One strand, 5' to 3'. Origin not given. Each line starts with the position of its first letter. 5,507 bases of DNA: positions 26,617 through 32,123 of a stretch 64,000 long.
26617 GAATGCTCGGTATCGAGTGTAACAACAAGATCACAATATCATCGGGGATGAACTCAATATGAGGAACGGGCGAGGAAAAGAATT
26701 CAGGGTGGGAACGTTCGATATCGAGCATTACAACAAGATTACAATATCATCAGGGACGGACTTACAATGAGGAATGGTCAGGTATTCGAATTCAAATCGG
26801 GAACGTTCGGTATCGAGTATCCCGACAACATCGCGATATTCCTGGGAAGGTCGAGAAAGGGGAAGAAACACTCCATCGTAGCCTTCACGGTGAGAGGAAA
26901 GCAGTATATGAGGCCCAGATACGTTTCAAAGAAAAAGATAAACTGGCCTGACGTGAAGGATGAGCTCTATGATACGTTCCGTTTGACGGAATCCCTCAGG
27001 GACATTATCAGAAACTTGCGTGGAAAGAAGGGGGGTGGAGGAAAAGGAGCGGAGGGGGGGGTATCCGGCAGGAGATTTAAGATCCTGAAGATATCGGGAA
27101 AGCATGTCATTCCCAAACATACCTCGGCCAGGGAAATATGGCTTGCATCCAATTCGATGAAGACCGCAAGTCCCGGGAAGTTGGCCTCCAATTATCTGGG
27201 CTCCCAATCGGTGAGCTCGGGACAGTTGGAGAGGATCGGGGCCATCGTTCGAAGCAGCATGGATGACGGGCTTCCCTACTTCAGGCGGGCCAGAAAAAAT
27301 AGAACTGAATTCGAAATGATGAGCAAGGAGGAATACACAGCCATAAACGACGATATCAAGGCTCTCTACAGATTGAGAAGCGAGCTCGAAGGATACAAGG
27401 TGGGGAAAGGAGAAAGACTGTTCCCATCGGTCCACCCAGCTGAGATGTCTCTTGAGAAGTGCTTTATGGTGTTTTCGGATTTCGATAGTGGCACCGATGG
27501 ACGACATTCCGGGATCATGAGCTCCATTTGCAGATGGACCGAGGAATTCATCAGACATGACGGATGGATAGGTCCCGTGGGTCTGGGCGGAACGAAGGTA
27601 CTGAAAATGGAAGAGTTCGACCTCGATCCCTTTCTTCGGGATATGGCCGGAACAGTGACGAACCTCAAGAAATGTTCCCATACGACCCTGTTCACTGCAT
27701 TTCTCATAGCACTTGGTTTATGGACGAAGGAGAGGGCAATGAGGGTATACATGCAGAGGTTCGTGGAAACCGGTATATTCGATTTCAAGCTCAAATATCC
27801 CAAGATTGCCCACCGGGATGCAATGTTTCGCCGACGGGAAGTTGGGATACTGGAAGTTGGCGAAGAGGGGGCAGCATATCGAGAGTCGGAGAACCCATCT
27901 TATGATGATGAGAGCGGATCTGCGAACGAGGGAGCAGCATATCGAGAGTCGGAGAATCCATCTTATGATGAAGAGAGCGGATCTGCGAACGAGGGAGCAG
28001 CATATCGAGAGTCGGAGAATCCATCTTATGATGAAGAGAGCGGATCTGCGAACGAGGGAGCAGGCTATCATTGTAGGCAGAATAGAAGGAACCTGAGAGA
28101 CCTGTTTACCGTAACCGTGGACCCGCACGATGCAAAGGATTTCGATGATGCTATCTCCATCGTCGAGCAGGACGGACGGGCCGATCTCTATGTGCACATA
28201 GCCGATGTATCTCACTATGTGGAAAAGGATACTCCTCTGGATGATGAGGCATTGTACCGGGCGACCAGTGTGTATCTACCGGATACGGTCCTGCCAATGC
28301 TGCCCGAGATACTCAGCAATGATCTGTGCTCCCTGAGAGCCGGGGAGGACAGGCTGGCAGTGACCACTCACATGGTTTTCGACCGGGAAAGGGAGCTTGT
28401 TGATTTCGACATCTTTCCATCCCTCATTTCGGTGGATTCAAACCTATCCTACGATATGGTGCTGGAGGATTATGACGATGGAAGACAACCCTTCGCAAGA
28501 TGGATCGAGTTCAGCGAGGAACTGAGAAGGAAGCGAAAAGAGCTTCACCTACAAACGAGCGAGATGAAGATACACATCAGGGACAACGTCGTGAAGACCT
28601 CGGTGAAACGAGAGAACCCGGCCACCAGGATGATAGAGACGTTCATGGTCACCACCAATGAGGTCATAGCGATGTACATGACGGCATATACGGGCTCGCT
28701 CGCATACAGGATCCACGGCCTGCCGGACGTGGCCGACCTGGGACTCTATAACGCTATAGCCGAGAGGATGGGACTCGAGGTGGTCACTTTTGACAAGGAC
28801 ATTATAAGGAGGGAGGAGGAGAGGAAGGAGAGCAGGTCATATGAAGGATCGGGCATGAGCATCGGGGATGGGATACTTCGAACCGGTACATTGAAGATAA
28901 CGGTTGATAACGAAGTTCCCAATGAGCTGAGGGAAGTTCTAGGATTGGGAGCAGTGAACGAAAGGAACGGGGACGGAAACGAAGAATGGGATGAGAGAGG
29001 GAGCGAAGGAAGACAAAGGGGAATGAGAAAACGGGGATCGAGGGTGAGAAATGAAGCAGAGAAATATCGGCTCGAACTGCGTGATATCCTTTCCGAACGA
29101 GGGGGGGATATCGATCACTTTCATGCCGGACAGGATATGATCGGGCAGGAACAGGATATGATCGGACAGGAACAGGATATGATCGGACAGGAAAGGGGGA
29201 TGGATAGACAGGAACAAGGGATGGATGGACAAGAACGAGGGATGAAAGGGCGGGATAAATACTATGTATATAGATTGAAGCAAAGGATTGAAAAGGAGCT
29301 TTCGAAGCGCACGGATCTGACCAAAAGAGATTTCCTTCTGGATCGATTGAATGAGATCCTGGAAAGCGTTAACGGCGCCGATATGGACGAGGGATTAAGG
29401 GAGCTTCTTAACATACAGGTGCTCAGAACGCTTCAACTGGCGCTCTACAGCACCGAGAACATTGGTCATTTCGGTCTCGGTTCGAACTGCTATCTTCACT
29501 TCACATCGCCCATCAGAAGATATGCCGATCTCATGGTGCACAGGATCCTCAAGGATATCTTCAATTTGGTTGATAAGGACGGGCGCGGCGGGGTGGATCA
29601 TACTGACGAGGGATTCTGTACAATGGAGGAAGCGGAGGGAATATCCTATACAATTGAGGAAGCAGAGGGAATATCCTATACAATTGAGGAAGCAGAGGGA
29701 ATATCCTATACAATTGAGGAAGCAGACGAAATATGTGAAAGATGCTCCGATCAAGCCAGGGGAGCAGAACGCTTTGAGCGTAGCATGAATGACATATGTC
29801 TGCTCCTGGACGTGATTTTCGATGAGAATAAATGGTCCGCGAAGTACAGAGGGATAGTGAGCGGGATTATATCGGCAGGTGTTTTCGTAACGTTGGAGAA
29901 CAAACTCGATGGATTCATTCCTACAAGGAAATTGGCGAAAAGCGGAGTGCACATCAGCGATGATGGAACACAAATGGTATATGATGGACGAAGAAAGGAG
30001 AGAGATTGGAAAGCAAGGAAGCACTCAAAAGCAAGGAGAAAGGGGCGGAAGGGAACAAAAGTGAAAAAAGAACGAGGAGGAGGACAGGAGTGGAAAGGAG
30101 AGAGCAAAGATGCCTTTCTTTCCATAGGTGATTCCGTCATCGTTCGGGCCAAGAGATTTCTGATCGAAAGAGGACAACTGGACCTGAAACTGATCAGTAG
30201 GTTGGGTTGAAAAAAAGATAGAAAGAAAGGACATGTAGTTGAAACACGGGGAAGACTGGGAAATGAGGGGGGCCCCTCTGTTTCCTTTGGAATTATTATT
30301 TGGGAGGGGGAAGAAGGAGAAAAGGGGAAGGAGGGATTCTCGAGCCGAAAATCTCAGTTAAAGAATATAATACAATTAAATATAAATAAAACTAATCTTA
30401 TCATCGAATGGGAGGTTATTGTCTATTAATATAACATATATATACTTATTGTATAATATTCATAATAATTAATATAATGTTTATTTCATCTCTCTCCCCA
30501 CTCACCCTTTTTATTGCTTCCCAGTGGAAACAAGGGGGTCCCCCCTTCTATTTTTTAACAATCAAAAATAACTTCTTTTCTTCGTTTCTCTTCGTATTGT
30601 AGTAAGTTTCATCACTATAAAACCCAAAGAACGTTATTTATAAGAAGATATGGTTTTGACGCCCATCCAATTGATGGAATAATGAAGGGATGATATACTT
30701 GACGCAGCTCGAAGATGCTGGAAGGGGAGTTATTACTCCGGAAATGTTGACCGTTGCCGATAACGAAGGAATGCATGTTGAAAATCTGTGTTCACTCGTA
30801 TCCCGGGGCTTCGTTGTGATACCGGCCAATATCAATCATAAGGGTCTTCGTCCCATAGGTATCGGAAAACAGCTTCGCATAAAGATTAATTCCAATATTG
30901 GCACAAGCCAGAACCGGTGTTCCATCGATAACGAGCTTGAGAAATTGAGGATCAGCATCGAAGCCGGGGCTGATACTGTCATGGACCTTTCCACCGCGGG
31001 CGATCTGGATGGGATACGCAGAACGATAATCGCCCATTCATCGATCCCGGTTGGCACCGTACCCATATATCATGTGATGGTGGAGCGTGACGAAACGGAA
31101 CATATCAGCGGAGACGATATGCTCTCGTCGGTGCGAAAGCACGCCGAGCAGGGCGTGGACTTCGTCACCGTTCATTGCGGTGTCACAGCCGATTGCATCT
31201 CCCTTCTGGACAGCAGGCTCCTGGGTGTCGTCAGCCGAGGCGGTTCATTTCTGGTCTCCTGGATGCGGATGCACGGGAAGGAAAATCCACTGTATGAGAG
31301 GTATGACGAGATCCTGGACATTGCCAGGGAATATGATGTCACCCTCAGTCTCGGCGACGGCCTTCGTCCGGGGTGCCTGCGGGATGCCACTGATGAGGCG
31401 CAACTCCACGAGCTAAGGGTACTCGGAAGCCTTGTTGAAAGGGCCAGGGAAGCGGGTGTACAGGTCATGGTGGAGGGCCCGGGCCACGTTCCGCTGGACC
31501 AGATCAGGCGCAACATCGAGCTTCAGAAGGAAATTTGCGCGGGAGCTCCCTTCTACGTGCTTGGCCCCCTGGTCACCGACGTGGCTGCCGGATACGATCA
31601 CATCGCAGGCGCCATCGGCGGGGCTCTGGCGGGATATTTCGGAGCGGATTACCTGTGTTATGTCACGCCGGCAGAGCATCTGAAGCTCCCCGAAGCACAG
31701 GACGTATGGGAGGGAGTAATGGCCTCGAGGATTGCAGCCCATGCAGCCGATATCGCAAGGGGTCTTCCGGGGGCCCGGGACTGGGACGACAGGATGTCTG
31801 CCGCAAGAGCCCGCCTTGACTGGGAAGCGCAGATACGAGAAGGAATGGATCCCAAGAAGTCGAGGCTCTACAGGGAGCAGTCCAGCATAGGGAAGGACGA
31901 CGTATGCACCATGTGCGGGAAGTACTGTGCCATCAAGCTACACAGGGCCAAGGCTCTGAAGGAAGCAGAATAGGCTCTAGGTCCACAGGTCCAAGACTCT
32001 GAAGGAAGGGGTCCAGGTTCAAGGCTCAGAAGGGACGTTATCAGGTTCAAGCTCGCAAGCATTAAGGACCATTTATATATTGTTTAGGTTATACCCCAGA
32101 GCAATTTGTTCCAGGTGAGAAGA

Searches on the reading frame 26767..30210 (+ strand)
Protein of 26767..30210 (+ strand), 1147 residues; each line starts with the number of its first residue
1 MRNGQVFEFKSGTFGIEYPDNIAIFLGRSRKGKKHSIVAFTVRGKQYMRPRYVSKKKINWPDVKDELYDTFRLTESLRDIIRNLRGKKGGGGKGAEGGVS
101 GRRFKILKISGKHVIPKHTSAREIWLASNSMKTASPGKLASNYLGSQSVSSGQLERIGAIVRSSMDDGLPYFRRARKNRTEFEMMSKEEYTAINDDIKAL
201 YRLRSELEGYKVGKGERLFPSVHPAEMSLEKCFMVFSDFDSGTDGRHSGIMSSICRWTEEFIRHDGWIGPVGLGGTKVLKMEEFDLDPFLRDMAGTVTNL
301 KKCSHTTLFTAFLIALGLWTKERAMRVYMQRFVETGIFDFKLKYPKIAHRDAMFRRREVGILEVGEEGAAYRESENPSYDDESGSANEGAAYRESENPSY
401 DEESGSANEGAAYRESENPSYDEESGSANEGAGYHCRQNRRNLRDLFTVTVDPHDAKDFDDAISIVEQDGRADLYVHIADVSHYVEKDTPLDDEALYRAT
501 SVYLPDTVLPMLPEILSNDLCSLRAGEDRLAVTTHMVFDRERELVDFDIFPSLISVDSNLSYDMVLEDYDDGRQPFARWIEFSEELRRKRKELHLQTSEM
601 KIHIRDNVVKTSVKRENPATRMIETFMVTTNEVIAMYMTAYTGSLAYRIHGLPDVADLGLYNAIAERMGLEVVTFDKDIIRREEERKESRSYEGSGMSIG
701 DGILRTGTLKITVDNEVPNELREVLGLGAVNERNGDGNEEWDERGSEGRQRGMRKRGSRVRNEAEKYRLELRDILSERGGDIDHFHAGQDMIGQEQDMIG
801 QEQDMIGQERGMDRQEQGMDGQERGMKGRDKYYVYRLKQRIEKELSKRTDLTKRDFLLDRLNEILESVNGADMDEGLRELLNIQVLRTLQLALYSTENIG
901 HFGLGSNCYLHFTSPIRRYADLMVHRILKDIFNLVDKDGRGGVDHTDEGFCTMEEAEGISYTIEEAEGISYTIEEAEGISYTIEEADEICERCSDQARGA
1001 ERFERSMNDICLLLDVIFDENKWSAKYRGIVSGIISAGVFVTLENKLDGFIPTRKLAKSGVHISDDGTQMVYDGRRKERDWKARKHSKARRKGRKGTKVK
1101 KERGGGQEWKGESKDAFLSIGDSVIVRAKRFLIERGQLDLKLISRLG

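Call 29: search_protein_families(library=pfam, proteins=[window:26767-30210:+])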
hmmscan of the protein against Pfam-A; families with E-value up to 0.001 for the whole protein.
window:26767-30210:+ (1147 aa): 1 family
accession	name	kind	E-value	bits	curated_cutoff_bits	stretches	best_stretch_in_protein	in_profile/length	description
PF00773.25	RNB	-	1e-85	288.4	29.3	2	440-684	1-265/326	RNB domain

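Call 46: search_protein_families(library=ncbifam, proteins=[window:26767-30210:+], max_evalue=0.001)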
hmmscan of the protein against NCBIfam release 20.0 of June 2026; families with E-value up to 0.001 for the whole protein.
window:26767-30210:+ (1147 aa): 5 families
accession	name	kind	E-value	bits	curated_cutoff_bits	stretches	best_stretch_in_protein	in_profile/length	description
TIGR02063.1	RNase_R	equivalog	5.4e-103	345.6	597.85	3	437-676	244-500/711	ribonuclease R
TIGR00358.1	3_prime_RNase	superfamily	7.5e-84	282.2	368.6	2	436-680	191-451/657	VacB/RNase II family 3'-5' exoribonuclease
NF008648.0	PRK11642.1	equivalog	4e-55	187.5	982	2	432-673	252-509/813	ribonuclease R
NF003455.0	PRK05054.1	equivalog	4.3e-39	134.2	542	2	437-651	187-418/645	exoribonuclease II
TIGR02062.1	RNase_B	equivalog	1.6e-31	109.1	641.9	2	438-607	188-355/646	exoribonuclease II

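Call 96: search_protein_families(library=padloc, proteins=[window:26767-30210:+], max_evalue=0.01)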
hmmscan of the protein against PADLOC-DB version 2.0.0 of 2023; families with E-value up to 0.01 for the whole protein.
window:26767-30210:+ (1147 aa): 0 families

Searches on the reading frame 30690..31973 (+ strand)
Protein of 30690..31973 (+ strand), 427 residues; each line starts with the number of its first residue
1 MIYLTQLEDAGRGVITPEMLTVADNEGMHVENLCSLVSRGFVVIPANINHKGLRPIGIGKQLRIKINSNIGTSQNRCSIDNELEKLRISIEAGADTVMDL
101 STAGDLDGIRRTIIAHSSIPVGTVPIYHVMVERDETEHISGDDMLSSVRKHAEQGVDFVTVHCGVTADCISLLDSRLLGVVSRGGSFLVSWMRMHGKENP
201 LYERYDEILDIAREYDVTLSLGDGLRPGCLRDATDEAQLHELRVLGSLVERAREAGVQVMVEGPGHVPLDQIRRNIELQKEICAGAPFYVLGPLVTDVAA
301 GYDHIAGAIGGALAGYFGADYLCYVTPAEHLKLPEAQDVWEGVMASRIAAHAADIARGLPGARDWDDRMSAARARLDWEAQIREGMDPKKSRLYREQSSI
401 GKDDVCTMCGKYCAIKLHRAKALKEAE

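Call 29: search_protein_families(library=pfam, proteins=[window:30690-31973:+])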
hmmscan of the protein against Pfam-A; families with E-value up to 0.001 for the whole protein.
window:30690-31973:+ (427 aa): 1 family
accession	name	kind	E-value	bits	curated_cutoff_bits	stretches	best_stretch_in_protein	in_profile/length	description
PF01964.24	ThiC_Rad_SAM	-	7.8e-189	628.2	25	1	5-418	1-418/420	Radical SAM ThiC family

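Call 70: list_cluster_members(proteins=[window:30690-31973:+, window:17539-19191:-, L020:7020-9713:+, L019:5246-7930:-, P0003, P0250, window:46255-46974:-, L020:2288-3403:+])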
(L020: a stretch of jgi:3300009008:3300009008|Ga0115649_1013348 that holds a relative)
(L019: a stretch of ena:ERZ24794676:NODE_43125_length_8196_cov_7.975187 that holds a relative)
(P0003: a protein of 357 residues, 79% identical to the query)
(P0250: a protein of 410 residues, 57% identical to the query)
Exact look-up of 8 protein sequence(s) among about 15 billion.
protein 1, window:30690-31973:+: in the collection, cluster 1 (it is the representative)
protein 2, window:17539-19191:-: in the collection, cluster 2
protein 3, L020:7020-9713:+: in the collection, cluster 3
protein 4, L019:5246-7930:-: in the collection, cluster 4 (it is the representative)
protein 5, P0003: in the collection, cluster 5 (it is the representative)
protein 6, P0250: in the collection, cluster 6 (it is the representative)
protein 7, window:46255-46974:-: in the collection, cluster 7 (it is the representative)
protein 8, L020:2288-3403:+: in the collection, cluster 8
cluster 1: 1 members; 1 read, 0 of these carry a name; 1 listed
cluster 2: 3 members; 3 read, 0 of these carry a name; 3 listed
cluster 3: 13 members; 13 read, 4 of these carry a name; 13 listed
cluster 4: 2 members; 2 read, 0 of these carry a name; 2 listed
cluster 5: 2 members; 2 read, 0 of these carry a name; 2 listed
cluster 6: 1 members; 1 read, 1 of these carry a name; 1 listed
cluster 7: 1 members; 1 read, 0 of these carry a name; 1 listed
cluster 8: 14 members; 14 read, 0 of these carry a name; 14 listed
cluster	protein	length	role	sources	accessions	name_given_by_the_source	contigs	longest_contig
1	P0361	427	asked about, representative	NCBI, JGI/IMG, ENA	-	-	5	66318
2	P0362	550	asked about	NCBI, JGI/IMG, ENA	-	-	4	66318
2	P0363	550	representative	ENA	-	-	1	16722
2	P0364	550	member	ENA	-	-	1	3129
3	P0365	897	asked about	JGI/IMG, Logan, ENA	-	-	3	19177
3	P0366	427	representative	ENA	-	-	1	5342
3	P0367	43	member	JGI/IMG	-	K(+)-stimulated pyrophosphate-energized sodium pump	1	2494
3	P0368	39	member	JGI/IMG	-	K(+)-stimulated pyrophosphate-energized sodium pump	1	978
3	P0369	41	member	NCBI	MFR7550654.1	MAG: sodium/proton-translocating pyrophosphatase, partial [Clostridium sp.]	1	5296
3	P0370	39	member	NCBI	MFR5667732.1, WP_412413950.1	MAG: sodium/proton-translocating pyrophosphatase, partial [Enterocloster bolteae]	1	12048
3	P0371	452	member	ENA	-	-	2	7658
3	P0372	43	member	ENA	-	-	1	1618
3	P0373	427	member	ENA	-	-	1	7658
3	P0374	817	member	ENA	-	-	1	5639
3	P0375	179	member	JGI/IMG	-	-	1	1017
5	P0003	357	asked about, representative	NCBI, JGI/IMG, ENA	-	-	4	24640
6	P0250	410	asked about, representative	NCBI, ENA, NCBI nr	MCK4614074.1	MAG: ATP-binding protein [Thermoplasmata archaeon] | ATP-binding protein [Thermoplasmata archaeon]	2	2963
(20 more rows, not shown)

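Call 76: search_protein_families(library=ncbifam, proteins=[window:30690-31973:+], max_evalue=0.001)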
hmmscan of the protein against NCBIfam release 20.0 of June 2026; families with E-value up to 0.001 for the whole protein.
window:30690-31973:+ (427 aa): 4 families
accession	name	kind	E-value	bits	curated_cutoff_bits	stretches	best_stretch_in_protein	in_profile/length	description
NF009895.0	PRK13352.1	equivalog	8.2e-192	637.7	410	1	4-421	2-420/430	phosphomethylpyrimidine synthase ThiC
TIGR00190.1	thiC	equivalog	1.3e-182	607.3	460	1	4-419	1-419/423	phosphomethylpyrimidine synthase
TIGR04386.1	ThiC_like_1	exception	7.5e-160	532.3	700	1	5-417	1-419/426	B12 lower ligand biosynthesis ThiC-like protein BzaB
NF006763.1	PRK09284.1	equivalog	6.1e-150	500.4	650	1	24-418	160-560/564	phosphomethylpyrimidine synthase ThiC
